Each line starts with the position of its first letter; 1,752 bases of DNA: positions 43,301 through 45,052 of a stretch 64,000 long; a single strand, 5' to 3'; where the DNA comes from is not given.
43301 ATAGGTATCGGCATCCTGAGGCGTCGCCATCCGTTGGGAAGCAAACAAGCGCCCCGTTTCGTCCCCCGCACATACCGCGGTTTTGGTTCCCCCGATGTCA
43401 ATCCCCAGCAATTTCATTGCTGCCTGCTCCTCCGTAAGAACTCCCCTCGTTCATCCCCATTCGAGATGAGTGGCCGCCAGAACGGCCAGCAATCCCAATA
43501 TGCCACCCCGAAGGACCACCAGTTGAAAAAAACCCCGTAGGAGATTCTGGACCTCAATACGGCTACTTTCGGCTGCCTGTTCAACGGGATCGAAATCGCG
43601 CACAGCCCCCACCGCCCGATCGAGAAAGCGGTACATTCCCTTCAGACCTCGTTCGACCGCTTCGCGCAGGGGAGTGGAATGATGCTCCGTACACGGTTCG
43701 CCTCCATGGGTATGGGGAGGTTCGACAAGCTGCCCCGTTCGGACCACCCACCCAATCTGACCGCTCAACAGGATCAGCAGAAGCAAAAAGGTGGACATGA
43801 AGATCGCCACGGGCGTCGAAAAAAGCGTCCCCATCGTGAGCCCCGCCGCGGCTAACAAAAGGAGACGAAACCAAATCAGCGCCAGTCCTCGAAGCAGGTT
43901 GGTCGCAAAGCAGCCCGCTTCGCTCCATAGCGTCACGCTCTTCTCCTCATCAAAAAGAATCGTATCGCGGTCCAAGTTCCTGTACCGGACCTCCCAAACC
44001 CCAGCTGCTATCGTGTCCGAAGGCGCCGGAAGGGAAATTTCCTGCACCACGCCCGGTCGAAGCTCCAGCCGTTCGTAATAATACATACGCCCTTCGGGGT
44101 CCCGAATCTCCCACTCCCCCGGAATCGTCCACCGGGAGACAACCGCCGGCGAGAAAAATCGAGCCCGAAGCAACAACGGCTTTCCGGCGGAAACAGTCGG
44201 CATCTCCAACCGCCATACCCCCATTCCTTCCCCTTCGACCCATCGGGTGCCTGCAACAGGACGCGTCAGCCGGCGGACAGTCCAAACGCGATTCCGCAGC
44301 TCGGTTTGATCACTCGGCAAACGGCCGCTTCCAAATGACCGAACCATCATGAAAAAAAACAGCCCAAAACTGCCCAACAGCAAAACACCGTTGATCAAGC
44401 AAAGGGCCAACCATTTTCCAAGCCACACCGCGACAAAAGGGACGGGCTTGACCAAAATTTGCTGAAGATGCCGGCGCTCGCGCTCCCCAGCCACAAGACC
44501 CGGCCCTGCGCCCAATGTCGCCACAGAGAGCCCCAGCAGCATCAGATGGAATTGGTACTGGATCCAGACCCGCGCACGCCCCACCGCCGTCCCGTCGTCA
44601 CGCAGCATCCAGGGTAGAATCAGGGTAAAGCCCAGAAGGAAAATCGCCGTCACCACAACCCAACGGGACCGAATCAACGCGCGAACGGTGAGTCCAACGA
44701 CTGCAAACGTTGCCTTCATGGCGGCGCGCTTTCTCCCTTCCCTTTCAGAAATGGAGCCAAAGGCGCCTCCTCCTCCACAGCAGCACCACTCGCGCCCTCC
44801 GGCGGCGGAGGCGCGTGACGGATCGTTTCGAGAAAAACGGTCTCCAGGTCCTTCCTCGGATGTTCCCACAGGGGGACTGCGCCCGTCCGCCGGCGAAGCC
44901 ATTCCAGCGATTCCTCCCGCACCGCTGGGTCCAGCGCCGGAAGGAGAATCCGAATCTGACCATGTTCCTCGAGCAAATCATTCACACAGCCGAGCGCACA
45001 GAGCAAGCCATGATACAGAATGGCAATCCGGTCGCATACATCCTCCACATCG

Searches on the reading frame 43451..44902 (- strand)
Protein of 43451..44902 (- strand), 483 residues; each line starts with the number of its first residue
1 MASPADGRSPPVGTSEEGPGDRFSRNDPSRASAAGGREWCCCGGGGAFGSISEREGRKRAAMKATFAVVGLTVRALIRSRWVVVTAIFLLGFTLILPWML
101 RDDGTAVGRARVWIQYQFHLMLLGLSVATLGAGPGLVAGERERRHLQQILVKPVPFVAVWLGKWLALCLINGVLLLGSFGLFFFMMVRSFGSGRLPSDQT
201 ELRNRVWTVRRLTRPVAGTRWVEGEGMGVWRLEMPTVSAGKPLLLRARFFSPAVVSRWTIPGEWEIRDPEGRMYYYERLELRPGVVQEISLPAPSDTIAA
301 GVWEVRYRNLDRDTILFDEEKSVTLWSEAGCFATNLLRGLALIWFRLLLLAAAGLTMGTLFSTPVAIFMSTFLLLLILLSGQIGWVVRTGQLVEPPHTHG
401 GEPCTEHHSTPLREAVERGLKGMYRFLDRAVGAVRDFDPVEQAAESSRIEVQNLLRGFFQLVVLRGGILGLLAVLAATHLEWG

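Call 34: search_protein_families(library=pfam, proteins=[window:43451-44902:-], max_evalue=0.001)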
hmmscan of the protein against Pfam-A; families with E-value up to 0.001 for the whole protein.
window:43451-44902:- (483 aa): 3 families
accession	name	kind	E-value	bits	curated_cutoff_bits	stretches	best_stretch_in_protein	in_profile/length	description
PF12698.13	ABC2_membrane_3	-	7.8e-06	25.6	31.6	1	125-185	171-235/347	ABC-2 family transporter protein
PF12679.13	ABC2_membrane_2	-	1.4e-05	24.9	27.2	1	74-187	9-140/283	ABC-2 family transporter protein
PF12730.13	ABC2_membrane_4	-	0.00014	22.3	27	1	81-187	16-122/179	ABC-2 family transporter protein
